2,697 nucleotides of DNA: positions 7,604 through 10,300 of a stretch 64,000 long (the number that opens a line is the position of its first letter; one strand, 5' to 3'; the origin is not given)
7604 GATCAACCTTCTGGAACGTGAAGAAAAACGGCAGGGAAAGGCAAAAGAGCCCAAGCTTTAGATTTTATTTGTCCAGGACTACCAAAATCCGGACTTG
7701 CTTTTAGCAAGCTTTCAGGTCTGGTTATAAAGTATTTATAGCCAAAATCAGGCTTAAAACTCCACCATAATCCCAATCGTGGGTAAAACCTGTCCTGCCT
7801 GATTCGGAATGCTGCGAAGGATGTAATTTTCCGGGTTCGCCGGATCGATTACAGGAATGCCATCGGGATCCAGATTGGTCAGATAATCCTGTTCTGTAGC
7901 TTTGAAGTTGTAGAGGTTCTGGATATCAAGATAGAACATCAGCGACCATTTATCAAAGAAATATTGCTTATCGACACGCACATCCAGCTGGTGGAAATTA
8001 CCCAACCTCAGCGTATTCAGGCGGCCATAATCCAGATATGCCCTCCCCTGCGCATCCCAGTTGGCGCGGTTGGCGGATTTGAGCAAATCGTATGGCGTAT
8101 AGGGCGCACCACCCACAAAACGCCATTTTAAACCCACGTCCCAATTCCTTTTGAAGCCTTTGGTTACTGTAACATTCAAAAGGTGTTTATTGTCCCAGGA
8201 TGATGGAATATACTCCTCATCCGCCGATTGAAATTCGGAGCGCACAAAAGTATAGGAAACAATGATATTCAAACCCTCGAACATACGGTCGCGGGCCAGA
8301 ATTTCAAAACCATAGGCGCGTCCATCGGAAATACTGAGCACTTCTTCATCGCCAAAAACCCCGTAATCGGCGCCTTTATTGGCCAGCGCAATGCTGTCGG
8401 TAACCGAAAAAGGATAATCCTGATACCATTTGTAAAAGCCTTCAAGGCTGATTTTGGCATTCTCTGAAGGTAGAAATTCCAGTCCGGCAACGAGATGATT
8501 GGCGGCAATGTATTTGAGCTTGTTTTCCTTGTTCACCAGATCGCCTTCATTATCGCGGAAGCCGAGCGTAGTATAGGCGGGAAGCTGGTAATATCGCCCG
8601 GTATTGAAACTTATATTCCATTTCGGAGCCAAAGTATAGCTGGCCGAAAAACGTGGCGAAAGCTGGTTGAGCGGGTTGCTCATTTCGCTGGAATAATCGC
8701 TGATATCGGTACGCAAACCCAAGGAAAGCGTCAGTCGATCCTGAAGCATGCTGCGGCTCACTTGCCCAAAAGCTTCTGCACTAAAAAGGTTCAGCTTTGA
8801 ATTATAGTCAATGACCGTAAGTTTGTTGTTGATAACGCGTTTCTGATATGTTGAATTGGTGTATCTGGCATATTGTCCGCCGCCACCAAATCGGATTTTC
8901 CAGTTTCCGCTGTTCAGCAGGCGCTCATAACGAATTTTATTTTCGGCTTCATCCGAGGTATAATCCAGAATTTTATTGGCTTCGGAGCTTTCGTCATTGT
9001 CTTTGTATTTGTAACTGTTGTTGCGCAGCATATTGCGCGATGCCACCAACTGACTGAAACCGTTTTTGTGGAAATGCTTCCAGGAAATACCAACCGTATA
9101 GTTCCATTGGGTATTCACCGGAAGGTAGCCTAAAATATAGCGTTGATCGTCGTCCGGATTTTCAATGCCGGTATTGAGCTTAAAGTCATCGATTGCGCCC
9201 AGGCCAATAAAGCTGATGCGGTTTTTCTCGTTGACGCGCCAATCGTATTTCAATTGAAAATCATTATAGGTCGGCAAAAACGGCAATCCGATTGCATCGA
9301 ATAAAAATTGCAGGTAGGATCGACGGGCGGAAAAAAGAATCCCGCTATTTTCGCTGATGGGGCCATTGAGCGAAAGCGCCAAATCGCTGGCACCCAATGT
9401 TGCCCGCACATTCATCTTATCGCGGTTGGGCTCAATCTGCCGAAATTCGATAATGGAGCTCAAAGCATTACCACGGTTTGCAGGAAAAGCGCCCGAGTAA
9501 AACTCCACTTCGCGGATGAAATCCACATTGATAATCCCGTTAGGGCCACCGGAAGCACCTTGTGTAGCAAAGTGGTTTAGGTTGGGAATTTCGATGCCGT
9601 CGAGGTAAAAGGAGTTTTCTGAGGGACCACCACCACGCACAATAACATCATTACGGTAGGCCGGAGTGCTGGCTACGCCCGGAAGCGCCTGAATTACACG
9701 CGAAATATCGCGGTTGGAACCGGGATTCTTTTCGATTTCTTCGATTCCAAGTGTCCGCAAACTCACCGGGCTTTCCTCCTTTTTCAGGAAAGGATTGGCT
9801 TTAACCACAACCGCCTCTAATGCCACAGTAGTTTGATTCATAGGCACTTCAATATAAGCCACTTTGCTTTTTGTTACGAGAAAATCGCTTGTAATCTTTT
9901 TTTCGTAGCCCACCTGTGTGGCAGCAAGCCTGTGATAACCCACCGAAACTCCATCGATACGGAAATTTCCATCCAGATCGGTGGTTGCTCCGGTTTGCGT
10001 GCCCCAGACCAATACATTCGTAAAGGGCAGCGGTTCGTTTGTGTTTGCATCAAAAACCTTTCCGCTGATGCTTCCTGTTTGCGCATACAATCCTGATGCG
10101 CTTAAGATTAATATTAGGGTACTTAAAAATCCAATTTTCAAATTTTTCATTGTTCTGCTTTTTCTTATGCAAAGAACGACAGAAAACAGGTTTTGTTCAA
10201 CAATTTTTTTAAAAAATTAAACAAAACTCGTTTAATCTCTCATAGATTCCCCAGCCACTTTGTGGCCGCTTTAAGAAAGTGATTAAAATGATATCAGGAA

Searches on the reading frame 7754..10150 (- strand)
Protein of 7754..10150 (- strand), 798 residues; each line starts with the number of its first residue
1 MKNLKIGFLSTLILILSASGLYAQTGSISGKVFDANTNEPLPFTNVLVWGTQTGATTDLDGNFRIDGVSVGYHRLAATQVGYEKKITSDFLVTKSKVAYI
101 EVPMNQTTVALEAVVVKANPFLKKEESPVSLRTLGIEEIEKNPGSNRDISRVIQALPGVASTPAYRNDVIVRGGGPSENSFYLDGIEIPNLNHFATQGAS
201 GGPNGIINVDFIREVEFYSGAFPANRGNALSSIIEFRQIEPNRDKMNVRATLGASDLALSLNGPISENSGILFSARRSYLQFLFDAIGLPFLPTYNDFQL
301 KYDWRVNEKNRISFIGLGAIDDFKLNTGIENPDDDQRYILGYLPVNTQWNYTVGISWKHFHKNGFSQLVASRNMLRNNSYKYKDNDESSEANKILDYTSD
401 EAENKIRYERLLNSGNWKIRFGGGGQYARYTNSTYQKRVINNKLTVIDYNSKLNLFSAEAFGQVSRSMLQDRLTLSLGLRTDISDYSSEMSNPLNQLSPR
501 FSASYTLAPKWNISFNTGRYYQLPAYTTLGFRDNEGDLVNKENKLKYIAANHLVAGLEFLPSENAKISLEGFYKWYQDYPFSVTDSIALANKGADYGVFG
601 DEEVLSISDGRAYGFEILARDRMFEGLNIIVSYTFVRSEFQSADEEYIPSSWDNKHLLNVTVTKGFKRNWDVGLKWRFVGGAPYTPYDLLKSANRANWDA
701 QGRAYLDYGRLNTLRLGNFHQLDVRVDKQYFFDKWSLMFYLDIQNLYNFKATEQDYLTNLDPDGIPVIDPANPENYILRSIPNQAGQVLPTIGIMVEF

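Call 53: search_protein_families(library=pfam, proteins=[window:7754-10150:-], max_evalue=0.001)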
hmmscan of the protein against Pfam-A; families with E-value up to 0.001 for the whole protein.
window:7754-10150:- (798 aa): 4 families
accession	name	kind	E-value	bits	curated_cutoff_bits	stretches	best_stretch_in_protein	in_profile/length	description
PF13715.12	CarbopepD_reg_2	-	1.5e-17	63.9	32.2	1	28-116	1-88/88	CarboxypepD_reg-like domain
PF13620.12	CarboxypepD_reg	-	8.1e-13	49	32.3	1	27-103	1-80/82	Carboxypeptidase regulatory-like domain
PF07715.20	Plug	-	4.1e-10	40.5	23.9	1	124-227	2-100/107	TonB-dependent Receptor Plug Domain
PF23591.1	CILP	-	0.00062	20.2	27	0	27-85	6-62/90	Cartilage intermediate layer protein 1-like domain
